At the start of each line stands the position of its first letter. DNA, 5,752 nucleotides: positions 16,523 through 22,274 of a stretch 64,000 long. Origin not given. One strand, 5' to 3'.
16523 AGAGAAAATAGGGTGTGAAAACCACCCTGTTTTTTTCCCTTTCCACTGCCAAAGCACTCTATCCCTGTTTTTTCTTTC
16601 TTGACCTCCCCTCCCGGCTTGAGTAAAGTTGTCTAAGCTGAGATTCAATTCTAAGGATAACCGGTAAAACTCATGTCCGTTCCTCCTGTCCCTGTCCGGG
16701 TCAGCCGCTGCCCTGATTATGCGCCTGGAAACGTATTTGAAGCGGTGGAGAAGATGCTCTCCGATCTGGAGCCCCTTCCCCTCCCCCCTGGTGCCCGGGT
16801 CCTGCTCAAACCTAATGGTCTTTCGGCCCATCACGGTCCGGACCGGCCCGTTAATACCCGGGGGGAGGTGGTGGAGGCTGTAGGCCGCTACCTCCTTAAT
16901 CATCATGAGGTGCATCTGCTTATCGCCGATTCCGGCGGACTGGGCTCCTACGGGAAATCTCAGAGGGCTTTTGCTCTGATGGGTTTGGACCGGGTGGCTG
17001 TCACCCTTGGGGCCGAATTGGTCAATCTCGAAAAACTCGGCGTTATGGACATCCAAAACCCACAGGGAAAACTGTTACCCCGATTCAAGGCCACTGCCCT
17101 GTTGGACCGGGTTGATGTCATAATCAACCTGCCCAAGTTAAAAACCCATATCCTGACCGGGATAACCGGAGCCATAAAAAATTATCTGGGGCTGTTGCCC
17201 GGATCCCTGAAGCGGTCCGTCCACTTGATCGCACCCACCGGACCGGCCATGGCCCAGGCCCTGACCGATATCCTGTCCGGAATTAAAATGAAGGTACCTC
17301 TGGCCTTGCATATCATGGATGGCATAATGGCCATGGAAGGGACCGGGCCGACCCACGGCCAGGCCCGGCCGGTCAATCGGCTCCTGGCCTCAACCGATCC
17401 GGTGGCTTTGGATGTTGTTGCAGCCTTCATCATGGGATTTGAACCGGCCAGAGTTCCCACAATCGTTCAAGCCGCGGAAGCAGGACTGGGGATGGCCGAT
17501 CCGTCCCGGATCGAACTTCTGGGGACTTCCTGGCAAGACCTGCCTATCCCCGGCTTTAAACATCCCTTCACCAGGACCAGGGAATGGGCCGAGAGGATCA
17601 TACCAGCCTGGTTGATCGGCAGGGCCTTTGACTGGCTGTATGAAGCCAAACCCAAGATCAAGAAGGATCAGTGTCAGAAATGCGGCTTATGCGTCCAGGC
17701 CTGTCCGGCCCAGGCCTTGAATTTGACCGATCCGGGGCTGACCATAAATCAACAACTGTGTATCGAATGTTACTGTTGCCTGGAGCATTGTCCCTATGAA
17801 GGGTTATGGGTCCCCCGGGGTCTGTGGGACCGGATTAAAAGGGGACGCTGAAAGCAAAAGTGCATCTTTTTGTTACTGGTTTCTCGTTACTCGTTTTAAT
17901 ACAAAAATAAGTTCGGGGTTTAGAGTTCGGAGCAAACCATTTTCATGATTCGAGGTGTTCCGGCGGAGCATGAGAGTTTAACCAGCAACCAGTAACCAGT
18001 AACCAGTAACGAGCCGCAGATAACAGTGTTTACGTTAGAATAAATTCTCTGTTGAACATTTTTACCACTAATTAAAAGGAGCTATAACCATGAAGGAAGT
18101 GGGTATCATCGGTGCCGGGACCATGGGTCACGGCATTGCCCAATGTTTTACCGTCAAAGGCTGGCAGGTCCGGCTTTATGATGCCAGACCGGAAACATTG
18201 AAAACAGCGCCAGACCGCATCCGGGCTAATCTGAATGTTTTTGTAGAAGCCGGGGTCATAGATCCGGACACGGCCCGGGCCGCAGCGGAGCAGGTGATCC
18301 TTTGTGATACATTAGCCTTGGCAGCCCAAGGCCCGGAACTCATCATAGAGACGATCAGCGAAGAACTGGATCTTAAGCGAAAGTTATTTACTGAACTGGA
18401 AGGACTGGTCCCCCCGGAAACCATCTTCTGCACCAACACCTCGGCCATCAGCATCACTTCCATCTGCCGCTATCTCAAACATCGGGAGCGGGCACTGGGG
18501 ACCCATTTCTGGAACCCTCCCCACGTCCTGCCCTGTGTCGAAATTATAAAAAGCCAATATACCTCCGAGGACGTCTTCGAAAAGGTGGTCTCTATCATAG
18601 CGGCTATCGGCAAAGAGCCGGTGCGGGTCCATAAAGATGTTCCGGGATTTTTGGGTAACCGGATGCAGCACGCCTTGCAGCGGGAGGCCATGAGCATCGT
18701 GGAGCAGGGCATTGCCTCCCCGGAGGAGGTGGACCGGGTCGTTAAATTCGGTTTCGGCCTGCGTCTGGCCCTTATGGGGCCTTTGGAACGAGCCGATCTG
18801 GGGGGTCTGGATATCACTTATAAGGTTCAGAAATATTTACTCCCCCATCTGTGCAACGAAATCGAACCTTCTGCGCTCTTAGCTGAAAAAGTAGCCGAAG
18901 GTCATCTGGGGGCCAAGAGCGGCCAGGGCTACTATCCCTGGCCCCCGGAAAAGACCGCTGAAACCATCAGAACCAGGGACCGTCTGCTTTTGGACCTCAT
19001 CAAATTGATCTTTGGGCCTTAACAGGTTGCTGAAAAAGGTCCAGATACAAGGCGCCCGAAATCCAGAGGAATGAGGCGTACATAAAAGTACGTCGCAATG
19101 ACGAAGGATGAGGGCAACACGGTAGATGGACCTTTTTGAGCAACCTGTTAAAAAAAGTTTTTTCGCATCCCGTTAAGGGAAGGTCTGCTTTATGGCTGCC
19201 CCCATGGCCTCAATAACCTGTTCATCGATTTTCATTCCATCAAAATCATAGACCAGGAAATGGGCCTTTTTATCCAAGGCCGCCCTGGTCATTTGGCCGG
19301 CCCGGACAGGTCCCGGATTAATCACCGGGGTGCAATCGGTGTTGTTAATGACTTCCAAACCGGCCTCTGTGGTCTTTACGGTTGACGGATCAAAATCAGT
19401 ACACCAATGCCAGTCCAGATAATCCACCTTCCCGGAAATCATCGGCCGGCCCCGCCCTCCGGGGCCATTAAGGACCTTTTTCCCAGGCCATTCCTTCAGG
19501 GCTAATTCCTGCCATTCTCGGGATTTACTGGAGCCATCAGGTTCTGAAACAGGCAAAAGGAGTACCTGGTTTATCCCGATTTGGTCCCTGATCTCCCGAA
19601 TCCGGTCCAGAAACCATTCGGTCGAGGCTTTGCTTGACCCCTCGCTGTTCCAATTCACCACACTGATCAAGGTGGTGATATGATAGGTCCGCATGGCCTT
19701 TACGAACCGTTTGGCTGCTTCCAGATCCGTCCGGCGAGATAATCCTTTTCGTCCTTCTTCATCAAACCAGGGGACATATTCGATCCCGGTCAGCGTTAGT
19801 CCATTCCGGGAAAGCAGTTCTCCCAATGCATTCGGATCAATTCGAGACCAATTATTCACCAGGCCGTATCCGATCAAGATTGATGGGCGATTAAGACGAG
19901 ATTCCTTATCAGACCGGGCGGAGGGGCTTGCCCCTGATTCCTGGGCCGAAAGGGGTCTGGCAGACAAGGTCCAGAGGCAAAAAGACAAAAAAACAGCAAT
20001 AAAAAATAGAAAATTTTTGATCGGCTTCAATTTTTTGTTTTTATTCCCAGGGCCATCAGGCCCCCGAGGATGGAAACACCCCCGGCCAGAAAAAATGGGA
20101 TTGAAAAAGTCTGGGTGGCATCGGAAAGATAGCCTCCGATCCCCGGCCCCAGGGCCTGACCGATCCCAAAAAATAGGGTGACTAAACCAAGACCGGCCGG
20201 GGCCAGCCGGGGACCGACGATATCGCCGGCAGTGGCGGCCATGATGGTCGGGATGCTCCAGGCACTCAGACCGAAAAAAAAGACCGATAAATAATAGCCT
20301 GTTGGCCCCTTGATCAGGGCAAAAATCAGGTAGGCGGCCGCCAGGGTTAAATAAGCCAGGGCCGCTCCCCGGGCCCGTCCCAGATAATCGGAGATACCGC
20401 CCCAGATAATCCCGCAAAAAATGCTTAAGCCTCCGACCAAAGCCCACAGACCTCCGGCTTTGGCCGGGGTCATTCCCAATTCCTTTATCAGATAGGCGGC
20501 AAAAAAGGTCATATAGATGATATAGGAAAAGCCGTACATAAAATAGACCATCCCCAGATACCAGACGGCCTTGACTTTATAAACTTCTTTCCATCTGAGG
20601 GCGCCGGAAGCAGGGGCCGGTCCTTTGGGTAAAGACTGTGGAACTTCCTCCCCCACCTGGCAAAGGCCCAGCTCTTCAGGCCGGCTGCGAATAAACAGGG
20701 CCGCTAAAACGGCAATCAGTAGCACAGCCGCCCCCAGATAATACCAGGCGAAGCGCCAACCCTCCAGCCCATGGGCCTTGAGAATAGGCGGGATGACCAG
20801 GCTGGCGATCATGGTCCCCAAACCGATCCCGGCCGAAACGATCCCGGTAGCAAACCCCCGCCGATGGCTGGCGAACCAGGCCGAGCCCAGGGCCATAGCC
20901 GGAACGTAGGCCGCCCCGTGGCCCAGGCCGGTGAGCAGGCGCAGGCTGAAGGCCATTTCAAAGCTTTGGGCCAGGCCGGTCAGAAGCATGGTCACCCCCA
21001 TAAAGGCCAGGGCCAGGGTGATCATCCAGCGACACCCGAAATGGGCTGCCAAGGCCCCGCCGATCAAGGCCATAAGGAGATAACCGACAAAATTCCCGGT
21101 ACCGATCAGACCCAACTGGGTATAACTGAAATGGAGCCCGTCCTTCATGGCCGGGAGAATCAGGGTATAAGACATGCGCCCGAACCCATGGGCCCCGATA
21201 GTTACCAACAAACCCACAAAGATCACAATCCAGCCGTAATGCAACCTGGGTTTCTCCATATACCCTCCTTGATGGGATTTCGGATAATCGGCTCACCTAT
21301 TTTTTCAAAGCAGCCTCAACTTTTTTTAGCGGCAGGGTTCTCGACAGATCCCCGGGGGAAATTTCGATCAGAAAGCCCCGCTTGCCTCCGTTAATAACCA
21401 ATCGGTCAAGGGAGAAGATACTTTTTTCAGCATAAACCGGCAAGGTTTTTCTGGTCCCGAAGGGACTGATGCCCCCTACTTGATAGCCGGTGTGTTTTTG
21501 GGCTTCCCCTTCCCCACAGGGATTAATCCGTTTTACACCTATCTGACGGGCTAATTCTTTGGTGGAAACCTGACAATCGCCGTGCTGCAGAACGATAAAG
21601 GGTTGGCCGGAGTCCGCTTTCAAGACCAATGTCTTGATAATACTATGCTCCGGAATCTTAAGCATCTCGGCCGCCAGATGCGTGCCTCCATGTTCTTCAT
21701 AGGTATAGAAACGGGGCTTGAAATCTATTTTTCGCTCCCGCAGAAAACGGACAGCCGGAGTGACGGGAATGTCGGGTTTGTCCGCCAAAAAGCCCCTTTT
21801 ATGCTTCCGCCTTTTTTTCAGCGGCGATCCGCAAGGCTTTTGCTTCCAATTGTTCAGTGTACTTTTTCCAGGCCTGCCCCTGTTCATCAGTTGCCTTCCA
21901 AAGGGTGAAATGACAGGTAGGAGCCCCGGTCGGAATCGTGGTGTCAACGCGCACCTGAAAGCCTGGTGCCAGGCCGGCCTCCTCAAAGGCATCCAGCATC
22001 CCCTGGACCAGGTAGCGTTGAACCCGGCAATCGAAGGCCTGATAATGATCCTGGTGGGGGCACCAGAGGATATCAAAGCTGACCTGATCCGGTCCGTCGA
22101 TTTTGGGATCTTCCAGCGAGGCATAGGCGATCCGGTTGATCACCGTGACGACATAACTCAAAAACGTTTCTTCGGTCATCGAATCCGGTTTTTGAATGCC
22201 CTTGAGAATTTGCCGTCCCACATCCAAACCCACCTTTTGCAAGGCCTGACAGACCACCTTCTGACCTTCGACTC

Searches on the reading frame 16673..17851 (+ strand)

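Call 69: search_protein_families(library=pfam, proteins=[window:16673-17851:+], max_evalue=1e-8)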
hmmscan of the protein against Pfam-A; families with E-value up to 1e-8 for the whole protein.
window:16673-17851:+ (392 aa): 3 families
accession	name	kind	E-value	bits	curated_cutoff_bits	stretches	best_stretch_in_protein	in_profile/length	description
PF04015.17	DUF362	-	2.9e-45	155.2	24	1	43-251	1-199/200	Domain of unknown function (DUF362)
PF00037.32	Fer4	-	1.8e-09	37.5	21.1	0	328-349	2-23/24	4Fe-4S binding domain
PF12837.12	Fer4_6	-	5.1e-09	36.1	25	0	326-349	1-24/24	4Fe-4S binding domain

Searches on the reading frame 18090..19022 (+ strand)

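Call 69: search_protein_families(library=pfam, proteins=[window:18090-19022:+], max_evalue=1e-8)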
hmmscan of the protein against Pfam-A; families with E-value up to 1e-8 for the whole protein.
window:18090-19022:+ (310 aa): 2 families
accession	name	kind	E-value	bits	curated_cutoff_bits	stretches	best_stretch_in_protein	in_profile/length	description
PF02737.24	3HCDH_N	-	2.1e-55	187.9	22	1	4-183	2-179/180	3-hydroxyacyl-CoA dehydrogenase, NAD binding domain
PF00725.27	3HCDH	-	2.6e-22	79.6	22.1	1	186-283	1-96/97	3-hydroxyacyl-CoA dehydrogenase, C-terminal domain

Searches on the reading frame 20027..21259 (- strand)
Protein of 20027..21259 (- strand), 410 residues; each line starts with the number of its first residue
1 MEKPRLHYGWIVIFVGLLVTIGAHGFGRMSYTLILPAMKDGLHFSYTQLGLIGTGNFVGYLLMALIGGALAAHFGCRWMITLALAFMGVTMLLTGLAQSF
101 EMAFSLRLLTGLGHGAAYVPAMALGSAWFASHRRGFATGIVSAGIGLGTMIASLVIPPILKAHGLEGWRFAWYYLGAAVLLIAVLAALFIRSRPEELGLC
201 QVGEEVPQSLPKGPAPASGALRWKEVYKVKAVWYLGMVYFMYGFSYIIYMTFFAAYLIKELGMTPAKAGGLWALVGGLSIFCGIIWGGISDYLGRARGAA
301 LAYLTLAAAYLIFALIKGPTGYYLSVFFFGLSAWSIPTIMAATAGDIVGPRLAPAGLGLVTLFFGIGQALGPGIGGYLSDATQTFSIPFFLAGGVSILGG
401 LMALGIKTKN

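Call 69: search_protein_families(library=pfam, proteins=[window:20027-21259:-], max_evalue=1e-8)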
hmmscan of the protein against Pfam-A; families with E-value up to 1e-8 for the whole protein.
window:20027-21259:- (410 aa): 3 families
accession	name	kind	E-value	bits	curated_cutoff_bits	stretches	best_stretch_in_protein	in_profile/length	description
PF07690.21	MFS_1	-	5.8e-50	170.6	33.4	1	18-359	2-334/347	Major Facilitator Superfamily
PF06779.20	MFS_4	-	2.3e-37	129.7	26.3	1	23-403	4-363/364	Uncharacterised MFS-type transporter YbfB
PF12832.13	MFS_1_like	-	6e-11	42.4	25.2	1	178-385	167-368/373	MFS_1 like family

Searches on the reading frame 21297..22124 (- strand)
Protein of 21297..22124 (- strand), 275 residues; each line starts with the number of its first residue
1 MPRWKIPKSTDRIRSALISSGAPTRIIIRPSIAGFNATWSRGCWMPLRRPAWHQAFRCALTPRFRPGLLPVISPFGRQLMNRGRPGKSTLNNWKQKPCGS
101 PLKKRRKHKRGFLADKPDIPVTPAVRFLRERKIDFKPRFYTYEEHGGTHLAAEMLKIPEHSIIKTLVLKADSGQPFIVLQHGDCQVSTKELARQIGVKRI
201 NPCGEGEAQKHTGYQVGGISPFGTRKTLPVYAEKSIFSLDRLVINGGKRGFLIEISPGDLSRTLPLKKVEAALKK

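Call 69: search_protein_families(library=pfam, proteins=[window:21297-22124:-], max_evalue=1e-8)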
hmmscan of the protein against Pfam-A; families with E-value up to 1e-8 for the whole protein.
window:21297-22124:- (275 aa): 1 family
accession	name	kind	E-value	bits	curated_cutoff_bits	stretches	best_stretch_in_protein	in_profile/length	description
PF04073.20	tRNA_edit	-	3.7e-26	92.1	25.5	1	151-262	10-122/123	Aminoacyl-tRNA editing domain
